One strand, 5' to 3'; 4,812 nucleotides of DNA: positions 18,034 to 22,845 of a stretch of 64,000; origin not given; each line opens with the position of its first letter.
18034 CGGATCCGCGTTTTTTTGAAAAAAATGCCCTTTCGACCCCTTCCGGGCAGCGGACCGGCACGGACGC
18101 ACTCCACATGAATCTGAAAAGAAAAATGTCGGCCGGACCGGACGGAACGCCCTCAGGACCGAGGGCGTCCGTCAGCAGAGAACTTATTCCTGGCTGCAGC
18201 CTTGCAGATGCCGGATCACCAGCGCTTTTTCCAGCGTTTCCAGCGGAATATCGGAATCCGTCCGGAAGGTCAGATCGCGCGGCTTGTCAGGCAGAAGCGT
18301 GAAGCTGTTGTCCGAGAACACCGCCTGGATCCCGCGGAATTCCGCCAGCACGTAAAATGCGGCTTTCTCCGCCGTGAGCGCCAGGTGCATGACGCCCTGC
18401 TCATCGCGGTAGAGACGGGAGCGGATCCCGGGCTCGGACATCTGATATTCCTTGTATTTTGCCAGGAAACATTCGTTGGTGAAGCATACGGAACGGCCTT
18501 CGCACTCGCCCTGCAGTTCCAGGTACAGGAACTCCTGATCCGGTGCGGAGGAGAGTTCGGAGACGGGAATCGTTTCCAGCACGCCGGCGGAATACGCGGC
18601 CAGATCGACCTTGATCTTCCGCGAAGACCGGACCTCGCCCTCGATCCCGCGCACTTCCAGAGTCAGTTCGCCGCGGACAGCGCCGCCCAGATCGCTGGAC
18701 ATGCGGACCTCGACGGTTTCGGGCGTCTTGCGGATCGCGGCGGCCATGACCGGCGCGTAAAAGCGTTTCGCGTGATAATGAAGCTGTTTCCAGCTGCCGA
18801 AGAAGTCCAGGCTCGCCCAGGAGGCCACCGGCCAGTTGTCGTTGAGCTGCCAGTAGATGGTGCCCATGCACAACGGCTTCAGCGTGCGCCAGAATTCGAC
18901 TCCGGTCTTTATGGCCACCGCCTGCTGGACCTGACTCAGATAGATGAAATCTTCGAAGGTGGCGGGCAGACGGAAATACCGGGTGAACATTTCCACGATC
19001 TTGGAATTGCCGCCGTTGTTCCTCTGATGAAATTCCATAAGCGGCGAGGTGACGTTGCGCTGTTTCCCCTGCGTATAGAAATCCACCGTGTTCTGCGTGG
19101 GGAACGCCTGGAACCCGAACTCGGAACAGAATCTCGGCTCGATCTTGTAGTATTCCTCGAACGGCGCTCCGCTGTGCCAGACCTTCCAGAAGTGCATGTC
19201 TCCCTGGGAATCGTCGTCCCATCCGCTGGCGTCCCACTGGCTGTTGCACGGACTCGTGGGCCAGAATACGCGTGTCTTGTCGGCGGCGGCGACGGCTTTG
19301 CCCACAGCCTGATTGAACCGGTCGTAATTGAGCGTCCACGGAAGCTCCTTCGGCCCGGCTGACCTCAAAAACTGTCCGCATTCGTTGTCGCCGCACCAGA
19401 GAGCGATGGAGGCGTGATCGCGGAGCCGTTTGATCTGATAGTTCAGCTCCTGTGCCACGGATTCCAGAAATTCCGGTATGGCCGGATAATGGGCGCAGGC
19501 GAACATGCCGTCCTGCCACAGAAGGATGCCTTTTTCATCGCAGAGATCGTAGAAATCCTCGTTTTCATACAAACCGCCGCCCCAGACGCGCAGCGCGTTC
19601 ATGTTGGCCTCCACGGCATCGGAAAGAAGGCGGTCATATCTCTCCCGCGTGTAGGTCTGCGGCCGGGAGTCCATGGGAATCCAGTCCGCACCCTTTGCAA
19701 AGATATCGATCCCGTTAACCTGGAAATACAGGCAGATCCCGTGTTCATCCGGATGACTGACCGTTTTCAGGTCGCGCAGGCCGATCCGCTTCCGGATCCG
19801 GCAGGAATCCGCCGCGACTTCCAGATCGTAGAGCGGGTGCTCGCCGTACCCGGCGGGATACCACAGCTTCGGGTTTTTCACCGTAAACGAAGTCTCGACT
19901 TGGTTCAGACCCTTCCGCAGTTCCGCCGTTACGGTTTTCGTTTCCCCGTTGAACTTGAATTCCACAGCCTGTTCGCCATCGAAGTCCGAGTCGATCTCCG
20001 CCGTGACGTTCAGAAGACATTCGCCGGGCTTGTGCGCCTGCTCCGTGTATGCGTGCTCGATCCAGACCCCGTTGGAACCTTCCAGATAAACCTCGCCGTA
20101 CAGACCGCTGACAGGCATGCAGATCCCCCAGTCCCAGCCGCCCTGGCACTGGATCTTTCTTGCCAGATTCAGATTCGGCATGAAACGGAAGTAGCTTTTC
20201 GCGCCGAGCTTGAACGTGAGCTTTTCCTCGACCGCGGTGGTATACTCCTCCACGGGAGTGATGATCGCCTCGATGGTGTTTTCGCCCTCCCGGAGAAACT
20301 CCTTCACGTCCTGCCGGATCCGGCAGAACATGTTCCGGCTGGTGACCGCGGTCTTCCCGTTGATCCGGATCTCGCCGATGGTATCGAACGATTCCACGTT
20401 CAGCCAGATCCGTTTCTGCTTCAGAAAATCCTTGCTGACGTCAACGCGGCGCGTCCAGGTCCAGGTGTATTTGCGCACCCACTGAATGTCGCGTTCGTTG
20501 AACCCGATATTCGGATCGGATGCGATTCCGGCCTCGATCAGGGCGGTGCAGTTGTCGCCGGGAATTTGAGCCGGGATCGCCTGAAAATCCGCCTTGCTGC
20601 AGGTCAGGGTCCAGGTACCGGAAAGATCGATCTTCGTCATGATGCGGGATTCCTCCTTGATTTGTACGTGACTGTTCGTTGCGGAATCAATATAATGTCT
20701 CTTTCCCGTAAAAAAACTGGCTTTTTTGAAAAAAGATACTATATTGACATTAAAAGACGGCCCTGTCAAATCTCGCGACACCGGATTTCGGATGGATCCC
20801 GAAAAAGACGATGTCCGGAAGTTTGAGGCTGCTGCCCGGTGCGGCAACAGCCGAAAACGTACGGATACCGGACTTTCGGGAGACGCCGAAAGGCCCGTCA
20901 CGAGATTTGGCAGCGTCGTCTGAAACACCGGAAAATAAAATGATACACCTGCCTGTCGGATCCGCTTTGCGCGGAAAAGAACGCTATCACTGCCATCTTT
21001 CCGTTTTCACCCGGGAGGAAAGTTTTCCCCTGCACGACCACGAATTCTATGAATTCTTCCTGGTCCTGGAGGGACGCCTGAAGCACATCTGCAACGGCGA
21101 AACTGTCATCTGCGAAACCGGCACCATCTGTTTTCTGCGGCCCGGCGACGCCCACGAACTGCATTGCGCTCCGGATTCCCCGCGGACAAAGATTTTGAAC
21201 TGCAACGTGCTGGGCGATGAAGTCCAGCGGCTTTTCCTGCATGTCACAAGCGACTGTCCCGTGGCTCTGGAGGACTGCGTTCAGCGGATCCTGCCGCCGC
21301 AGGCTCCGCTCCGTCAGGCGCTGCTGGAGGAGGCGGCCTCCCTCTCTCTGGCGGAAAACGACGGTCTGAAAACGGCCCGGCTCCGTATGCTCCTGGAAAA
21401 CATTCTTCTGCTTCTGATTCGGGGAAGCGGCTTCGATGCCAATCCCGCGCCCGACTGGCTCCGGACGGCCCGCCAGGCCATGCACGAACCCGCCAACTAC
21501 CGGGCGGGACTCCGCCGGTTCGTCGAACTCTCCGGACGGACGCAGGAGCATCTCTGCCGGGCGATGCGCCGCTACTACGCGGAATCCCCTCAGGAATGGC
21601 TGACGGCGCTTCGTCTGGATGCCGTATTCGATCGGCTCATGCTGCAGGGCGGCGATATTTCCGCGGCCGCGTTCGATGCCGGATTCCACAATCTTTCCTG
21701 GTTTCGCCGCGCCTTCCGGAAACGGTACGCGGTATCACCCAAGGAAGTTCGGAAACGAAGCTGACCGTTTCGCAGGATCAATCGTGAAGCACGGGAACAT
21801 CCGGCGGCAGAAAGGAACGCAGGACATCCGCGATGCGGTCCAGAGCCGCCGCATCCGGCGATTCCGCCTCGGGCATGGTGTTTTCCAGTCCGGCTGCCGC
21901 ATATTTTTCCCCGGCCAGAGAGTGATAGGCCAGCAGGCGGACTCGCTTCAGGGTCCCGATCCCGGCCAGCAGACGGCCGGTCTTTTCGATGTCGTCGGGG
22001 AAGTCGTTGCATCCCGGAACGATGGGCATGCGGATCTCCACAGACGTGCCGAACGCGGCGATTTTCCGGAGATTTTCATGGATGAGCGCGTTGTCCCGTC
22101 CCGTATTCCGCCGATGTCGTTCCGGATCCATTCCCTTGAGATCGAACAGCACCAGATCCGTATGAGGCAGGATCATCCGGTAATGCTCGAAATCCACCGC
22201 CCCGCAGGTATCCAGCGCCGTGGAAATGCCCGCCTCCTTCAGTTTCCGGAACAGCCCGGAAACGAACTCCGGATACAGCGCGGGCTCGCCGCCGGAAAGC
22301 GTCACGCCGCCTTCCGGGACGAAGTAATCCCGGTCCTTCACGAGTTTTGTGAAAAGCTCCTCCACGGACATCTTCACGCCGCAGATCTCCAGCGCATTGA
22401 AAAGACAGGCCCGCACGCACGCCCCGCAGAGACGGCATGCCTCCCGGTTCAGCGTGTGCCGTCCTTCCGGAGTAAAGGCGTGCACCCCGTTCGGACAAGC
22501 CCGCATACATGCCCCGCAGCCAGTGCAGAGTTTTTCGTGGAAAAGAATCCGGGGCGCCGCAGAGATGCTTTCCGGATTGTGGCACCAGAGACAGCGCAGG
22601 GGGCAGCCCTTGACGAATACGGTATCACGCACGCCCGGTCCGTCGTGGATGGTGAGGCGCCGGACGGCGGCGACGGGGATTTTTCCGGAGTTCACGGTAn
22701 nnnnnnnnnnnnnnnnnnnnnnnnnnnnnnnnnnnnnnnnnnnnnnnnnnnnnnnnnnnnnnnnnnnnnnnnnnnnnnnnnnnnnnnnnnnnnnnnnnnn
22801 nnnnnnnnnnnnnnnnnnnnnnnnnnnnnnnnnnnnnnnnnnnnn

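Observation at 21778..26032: Compact glycyl-radical enzyme operon with an unclassifiable co-transcribed partner protein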

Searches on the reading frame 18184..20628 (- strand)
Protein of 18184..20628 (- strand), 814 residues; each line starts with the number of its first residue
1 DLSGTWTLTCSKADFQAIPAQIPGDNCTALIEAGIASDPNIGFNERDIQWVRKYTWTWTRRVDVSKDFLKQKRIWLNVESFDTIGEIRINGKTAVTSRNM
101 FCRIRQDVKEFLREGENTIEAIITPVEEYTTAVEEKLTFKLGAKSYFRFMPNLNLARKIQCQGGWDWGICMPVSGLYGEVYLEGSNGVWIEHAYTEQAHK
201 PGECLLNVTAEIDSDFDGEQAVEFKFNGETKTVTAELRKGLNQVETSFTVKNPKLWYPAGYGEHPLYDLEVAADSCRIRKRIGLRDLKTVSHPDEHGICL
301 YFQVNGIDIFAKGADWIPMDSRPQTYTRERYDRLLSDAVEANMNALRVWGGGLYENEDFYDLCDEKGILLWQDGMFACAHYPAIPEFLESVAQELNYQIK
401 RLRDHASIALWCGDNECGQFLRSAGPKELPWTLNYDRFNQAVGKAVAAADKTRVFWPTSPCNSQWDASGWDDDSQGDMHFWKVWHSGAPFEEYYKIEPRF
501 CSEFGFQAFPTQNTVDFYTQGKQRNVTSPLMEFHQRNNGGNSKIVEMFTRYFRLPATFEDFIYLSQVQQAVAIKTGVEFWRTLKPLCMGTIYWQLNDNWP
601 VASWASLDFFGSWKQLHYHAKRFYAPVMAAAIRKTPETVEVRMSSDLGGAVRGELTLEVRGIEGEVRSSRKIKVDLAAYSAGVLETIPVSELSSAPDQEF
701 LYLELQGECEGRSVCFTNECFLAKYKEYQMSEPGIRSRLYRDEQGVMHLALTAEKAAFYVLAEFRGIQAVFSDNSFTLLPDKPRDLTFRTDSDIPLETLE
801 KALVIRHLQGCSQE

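Call 3: search_protein_families(library=pfam, proteins=[window:18184-20628:-], max_evalue=0.01)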
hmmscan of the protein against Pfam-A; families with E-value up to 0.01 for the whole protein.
window:18184-20628:- (814 aa): 5 families
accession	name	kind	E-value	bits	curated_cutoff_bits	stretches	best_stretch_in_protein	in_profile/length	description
PF22666.2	Glyco_hydro_2_N2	-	1.1e-38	133.4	27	1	6-177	1-166/167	Glycosyl hydrolase 2 galactose-binding domain-like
PF17753.7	Ig_mannosidase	-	1e-15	57.6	22.6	1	732-809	3-79/81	Ig-fold domain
PF17786.7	Mannosidase_ig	-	3.3e-08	34.4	23.4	1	638-726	2-90/91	Mannosidase Ig/CBM-like domain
PF00703.27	Glyco_hydro_2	-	3.8e-05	24.9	23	1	206-285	20-109/109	Glycosyl hydrolases family 2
PF02837.24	Glyco_hydro_2_N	-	0.00014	22.3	28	1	47-123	59-133/169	Glycosyl hydrolases family 2, sugar binding domain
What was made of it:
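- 18184..20628 (-): GH2 beta-mannosidase homologue, a recurrent neighbour of this GRE clade. Pfam GH2 and mannosidase Ig domains (call 3).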

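Call 84: search_solved_structures(query=window:18184-20628:-, max_evalue=1e-10)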
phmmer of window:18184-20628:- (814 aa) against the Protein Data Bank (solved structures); distinct sequences matched with E-value up to 1e-10: 19.
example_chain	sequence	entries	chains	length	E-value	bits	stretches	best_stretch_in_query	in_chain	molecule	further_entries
6bye_A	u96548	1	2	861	7.5e-141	474.3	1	18-809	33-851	Beta-mannosidase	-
6byc_A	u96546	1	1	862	7.5e-141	474.3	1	18-809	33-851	Beta-mannosidase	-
6byi_A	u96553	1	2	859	2.9e-140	472.3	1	18-809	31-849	Beta-mannosidase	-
6byg_A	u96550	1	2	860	4.7e-140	471.6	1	18-809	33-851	Beta-mannosidase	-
7op6_A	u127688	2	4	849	8.2e-136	457.6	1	16-786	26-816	Beta-mannosidase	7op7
2vjx_A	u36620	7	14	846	8.2e-136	457.6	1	16-786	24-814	BETA-MANNOSIDASE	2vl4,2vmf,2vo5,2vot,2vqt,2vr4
2je8_A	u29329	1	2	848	8.3e-136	457.6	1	16-786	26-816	BETA-MANNOSIDASE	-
2wbk_A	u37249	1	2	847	2e-135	456.3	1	16-786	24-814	BETA-MANNOSIDASE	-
2vqu_A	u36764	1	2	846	5.1e-134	451.7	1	16-786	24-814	BETA-MANNOSIDASE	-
5n6u_A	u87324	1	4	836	1.6e-129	436.8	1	2-790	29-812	Beta-mannosidase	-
6ddt_A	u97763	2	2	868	9.2e-96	325.1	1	2-782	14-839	Beta-mannosidase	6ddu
9nfe_A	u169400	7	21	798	8.6e-61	209.4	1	17-626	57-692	Glycoside hydrolase family 2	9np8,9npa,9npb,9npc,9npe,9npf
9np9_A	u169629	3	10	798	2.1e-60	208.1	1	17-626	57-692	Glycoside hydrolase family 2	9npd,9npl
9npn_A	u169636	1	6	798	4.8e-60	207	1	17-626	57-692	Glycoside hydrolase family 2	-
4cvu_A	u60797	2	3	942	8.3e-59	202.9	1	248-793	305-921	BETA-MANNOSIDASE | BETA-MANNOSIDASE GH2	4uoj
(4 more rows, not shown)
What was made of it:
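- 18184..20628 (-): PDB beta-mannosidases 6BYE at 474 bits and 2JE8 at 458 bits (call 84).
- Checked: The GH2 is a true beta-mannosidase homologue (474 bits to 6BYE, call 84).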

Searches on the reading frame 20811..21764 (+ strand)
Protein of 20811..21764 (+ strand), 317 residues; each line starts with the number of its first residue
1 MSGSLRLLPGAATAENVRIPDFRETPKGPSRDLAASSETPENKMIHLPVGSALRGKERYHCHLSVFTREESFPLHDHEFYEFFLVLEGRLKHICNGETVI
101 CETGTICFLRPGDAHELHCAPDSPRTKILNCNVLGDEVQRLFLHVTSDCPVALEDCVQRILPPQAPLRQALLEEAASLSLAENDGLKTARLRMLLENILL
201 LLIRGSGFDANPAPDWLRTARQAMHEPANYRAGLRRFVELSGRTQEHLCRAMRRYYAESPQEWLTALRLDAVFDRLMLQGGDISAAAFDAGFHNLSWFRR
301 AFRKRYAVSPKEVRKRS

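Call 3: search_protein_families(library=pfam, proteins=[window:20811-21764:+], max_evalue=0.01)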
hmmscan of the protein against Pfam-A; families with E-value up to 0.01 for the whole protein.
window:20811-21764:+ (317 aa): 5 families
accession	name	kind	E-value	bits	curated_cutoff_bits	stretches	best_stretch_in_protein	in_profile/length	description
PF12833.13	HTH_18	-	6.3e-17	62.1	33.6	1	242-316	6-80/80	Helix-turn-helix domain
PF02311.25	AraC_binding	-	4.8e-12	46.2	21.1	1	68-194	12-134/135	AraC-like ligand binding domain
PF07883.17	Cupin_2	-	7.9e-09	35.5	27.2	1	70-123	9-62/70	Cupin domain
PF00165.29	HTH_AraC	-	2.9e-06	27.7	26.6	1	284-315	12-42/42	Bacterial regulatory helix-turn-helix proteins, AraC family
PF14525.12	AraC_binding_2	-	0.00099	19.3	27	1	72-125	52-101/173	AraC-binding-like domain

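Call 4: search_protein_families(library=ncbifam, proteins=[window:20811-21764:+], max_evalue=0.01)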
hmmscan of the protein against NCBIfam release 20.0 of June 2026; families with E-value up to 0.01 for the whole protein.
window:20811-21764:+ (317 aa): 15 families
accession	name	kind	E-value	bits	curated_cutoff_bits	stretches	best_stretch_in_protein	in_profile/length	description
NF007633.0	PRK10296.1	equivalog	2.8e-27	96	264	1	61-316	25-274/280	transcriptional regulator ChbR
NF010028.0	PRK13503.1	equivalog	4.8e-16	59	288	2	248-315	204-271/278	HTH-type transcriptional activator RhaS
NF006902.0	PRK09393.1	equivalog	6.7e-08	32.1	425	1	230-316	235-321/327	transcriptional regulator FtrA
NF041686.2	ant_diox_reg_AndR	equivalog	7.4e-08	32.3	350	1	208-313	210-317/321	anthranilate 1,2-dioxygenase regulatory protein AndR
NF052534.1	RzbtTranRegRhrA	equivalog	2.6e-06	26.9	500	1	282-315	276-309/312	rhizobactin biosynthesis transcriptional regulator RhrA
NF010026.0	PRK13501.1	equivalog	5.5e-05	22.5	363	1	69-132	28-91/290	HTH-type transcriptional activator RhaR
NF007243.0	PRK09685.1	equivalog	0.00021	20.8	199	1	277-316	262-301/303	transcriptional regulator FeaR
TIGR02297.1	HpaA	equivalog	0.00043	19.6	274.65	1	237-316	208-287/287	4-hydroxyphenylacetate catabolism regulatory protein HpaA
NF007860.0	PRK10572.1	equivalog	0.00083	18.3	208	0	281-316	249-284/292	arabinose operon transcriptional regulator AraC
NF052371.1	TransRegGbdRPseu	equivalog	0.0018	17.4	480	1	233-315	246-325/365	choline metabolism transcriptional regulator GbdR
NF049932.1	TranspRegBtr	equivalog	0.0027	16.3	900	1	191-313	140-262/531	bacillibactin transport transcriptional regulator Btr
NF047455.1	TF_Staph_AryK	equivalog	0.0029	15.9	850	1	244-316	186-258/759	transcriptional regulator AryK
NF049968.1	QhpR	equivalog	0.0035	16.6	250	1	264-314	234-284/284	AraC-like transcriptional regulator QhpR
NF010025.2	PRK13500.1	equivalog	0.0087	15.6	525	0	70-131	29-90/282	HTH-type transcriptional activator RhaR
NF047788.1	TransRegPocR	equivalog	0.0099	15.2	500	0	275-316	247-290/296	transcriptional regulator PocR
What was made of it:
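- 20811..21764 (+): AraC-family regulator (cupin sensor domain plus HTH_18), convergent with the operon. Probable regulator. Pfam and NCBIfam (calls 3, 4).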

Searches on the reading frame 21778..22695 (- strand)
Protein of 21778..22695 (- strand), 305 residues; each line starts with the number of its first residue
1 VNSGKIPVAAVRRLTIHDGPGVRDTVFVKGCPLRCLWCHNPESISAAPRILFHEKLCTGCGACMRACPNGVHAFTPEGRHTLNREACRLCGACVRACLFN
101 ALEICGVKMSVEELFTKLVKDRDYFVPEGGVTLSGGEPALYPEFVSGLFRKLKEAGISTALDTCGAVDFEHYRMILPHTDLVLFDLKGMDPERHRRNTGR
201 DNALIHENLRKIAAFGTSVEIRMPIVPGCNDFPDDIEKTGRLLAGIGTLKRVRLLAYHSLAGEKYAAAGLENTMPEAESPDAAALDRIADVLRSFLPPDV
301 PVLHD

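Call 3: search_protein_families(library=pfam, proteins=[window:21778-22695:-], max_evalue=0.01)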
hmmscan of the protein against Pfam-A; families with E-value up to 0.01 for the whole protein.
window:21778-22695:- (305 aa): 14 families
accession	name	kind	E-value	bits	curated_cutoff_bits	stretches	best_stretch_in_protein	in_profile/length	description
PF04055.27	Radical_SAM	-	8.4e-16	59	29.5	1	26-241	2-164/166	Radical SAM superfamily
PF00037.32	Fer4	-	1e-11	44.6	21.1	2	52-70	3-21/24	4Fe-4S binding domain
PF12837.12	Fer4_6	-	1.7e-09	37.6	25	2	55-71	7-23/24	4Fe-4S binding domain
PF13237.11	Fer4_10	-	2.7e-09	37.3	25.5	1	50-97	2-52/53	4Fe-4S dicluster domain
PF13353.11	Fer4_12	-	5.6e-09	36.8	22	1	18-158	2-83/137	4Fe-4S single cluster domain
PF12838.12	Fer4_7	-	1.2e-07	32.5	27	1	57-101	2-52/52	4Fe-4S dicluster domain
PF13187.11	Fer4_9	-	2.1e-07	31.3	27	1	57-97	2-47/52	4Fe-4S dicluster domain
PF12797.12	Fer4_2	-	2.2e-06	27.7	24.5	1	49-68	2-21/22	4Fe-4S binding domain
PF12800.12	Fer4_4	-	4.6e-06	27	24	1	56-70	3-17/17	4Fe-4S binding domain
PF14697.11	Fer4_21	-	6.1e-06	26.7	35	1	53-98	4-52/59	4Fe-4S dicluster domain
PF13183.11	Fer4_8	-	6e-05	23.9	27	1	56-71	53-68/68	4Fe-4S dicluster domain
PF13459.11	Fer4_15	-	0.00018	22.6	22.4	0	54-69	5-20/66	4Fe-4S single cluster domain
PF12798.12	Fer4_3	-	0.0055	17.9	27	1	57-70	1-14/15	4Fe-4S binding domain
PF13484.11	Fer4_16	-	0.0088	17.2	30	0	57-81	2-23/66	4Fe-4S double cluster binding domain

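Call 4: search_protein_families(library=ncbifam, proteins=[window:21778-22695:-], max_evalue=0.01)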
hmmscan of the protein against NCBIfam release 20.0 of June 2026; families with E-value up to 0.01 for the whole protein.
window:21778-22695:- (305 aa): 63 families (the best 25 are shown)
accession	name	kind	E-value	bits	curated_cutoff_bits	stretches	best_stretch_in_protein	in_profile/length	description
TIGR02494.1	PFLE_PFLC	subfamily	4.3e-91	305.2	174.35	1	10-293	3-290/293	glycyl-radical enzyme activating protein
NF043069.1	T4HPD_activ_SAM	equivalog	2.6e-85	286.4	425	1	8-291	4-287/299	trans-4-hydroxy-L-proline dehydratase activase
TIGR04395.1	cutC_activ_rSAM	equivalog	1.7e-75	254.2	360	1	8-294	7-299/309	choline TMA-lyase-activating enzyme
NF048010.1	SfplDhtActHpsHDes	equivalog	5.8e-72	242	430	1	8-289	8-295/298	(2S)-3-sulfopropanediol dehydratase activating enzyme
NF033719.1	ind_deCO2_activ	equivalog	1.9e-71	240.8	425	1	11-293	6-294/302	indoleacetate decarboxylase activase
NF033717.2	HPDL_rSAM_activ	equivalog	1.4e-66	224.9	420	1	9-292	7-296/311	4-hydroxyphenylacetate decarboxylase activase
NF048008.1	SfplDhtActHpfHKleb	equivalog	1.5e-65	221.6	500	1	9-279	3-280/308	(2S)-3-sulfopropanediol dehydratase activating enzyme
TIGR04003.1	rSAM_BssD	equivalog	5.7e-62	209.7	496.45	1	9-273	4-275/314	[benzylsuccinate synthase]-activating enzyme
TIGR02493.1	PFLA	equivalog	3.4e-54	183.7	231.75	2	106-294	43-234/235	pyruvate formate-lyase-activating protein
TIGR04041.1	activase_YjjW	hypoth_equivalog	7e-53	179.8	250.2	1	11-262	7-243/276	YjjW family glycine radical enzyme activase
NF007483.0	PRK10076.1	equivalog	2e-46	158.5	326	2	81-288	66-277/292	[formate-C-acetyltransferase]-activating enzyme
NF008356.0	PRK11145.1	equivalog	2.1e-38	132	375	2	106-294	48-239/246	pyruvate formate lyase 1-activating protein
TIGR02495.1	NrdG2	equivalog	2.6e-17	62.8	131.15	2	108-236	46-173/193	anaerobic ribonucleoside-triphosphate reductase activating protein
NF040864.1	HgcB_ferredoxin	equivalog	3.2e-10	39.7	99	1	52-104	11-63/93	mercury methylation ferredoxin HgcB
TIGR02491.1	NrdG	equivalog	4.1e-09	36.6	126.1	1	11-47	5-41/154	anaerobic ribonucleoside-triphosphate reductase activating protein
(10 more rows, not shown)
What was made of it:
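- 21778..22695 (-): GRE-activating radical-SAM enzyme, 305 aa, with a ferredoxin-like two-cluster insert. Radical_SAM, Fer4 and Fer4_12 domains (calls 3, 4).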
